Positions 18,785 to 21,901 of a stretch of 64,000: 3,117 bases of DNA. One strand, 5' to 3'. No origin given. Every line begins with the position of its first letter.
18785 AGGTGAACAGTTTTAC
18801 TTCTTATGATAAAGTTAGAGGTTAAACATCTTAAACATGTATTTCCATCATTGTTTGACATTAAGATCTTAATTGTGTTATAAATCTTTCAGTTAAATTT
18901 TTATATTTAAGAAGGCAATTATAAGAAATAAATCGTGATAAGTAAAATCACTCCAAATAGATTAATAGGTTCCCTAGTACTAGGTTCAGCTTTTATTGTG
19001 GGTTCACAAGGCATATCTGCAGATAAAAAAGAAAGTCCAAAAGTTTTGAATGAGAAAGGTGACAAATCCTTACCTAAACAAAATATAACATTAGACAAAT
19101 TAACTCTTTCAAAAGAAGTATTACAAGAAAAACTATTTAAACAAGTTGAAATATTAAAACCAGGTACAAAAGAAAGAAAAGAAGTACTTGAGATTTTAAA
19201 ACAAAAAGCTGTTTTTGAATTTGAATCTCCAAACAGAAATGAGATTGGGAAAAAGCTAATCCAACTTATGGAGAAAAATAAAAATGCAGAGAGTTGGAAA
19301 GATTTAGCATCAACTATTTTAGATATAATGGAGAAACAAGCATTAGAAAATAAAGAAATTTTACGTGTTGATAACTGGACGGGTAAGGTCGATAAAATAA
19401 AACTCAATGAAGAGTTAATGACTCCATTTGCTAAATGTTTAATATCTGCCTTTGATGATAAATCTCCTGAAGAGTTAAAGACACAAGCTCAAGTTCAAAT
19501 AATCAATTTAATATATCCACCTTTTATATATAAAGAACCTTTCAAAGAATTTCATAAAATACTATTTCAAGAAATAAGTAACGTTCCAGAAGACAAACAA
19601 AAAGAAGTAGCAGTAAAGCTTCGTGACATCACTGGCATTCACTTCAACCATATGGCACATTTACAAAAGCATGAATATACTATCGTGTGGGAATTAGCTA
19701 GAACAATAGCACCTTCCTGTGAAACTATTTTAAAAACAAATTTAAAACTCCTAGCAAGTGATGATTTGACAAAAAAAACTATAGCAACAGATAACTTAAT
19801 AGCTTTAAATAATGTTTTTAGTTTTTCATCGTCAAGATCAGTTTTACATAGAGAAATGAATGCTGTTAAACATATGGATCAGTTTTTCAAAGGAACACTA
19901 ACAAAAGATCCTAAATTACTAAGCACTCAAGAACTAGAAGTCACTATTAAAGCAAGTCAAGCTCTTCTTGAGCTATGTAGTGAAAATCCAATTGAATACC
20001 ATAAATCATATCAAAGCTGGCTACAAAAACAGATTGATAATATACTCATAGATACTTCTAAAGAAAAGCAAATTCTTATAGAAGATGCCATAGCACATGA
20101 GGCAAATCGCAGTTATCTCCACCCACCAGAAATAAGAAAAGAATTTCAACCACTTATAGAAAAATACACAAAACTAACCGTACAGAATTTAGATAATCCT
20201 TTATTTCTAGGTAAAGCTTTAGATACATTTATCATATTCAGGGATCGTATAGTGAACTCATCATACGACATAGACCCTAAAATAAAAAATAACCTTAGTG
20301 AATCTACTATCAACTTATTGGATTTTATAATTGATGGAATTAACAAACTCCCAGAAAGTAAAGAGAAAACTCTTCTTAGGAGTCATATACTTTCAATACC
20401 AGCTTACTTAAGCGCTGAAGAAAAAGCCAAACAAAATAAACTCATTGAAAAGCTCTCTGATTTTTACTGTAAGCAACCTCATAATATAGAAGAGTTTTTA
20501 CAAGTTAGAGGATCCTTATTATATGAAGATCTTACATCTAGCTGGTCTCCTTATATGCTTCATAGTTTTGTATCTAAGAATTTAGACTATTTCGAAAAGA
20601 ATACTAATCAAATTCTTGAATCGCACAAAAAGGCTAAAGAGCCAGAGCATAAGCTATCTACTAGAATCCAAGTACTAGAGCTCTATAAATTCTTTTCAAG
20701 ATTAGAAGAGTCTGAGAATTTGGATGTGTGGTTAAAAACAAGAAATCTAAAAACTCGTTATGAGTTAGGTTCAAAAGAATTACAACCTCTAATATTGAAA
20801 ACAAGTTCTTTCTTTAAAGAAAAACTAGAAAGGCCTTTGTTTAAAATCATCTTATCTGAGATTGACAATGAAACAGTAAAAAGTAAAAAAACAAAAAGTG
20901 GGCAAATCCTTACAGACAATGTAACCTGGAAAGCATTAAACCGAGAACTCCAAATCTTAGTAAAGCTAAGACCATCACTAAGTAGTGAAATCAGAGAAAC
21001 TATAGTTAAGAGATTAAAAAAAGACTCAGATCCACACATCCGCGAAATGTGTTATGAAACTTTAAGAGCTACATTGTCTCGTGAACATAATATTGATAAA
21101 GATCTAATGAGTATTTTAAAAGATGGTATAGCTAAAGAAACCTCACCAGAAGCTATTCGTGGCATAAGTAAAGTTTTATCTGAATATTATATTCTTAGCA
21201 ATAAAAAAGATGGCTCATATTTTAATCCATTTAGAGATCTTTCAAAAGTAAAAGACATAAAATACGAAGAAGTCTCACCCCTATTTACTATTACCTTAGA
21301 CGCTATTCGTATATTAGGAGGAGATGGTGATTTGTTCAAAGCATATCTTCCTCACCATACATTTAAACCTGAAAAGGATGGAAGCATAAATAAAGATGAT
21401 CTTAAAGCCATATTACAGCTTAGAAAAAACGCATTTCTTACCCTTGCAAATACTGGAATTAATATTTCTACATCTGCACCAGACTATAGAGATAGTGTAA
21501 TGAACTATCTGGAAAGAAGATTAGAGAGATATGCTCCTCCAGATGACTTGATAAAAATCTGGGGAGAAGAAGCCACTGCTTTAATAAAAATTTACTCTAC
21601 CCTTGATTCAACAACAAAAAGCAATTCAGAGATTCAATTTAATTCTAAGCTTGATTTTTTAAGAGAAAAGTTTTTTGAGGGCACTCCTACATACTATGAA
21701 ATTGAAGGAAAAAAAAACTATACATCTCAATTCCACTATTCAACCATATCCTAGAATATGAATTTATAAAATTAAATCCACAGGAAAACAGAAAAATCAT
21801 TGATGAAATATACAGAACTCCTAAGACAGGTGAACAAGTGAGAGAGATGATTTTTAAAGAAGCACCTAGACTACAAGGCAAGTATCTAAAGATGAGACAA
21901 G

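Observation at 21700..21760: Secreted paralog 2 is split by a frameshift at an A9 homopolymer: candidate phase-variable or decaying gene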

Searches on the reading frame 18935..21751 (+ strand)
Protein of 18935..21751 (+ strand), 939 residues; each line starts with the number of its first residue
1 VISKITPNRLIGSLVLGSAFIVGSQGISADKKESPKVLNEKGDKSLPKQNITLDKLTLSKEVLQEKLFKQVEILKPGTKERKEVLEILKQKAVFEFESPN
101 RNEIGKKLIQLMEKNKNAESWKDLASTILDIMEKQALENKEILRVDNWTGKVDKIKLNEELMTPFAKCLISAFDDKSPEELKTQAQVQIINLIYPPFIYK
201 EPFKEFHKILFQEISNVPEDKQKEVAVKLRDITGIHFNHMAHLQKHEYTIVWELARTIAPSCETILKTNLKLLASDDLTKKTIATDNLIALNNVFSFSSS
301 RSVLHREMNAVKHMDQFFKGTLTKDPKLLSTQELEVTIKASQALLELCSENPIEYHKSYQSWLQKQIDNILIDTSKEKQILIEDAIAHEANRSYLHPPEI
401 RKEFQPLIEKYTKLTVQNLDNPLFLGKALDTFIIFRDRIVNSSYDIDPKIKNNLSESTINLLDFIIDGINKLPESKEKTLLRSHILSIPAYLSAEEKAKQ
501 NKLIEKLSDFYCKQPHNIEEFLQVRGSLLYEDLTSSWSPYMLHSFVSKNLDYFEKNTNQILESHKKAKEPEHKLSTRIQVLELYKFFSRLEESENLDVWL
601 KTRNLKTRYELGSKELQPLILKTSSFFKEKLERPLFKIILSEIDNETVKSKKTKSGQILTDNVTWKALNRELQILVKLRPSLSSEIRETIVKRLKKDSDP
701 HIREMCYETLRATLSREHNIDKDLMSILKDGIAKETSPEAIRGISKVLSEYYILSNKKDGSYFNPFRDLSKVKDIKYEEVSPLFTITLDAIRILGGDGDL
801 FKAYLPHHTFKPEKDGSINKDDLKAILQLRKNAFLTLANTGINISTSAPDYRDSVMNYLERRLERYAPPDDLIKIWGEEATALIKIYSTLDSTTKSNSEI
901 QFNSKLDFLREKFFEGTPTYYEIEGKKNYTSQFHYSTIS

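Call 11: search_protein_families(library=pfam, proteins=[window:18935-21751:+], max_evalue=0.01)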
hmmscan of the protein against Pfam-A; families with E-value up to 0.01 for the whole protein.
window:18935-21751:+ (939 aa): 1 family
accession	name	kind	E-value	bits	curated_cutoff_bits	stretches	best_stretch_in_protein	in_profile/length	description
PF06068.19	TIP49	-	0.0056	16.3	23.8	0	60-157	96-191/347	TIP49 P-loop domain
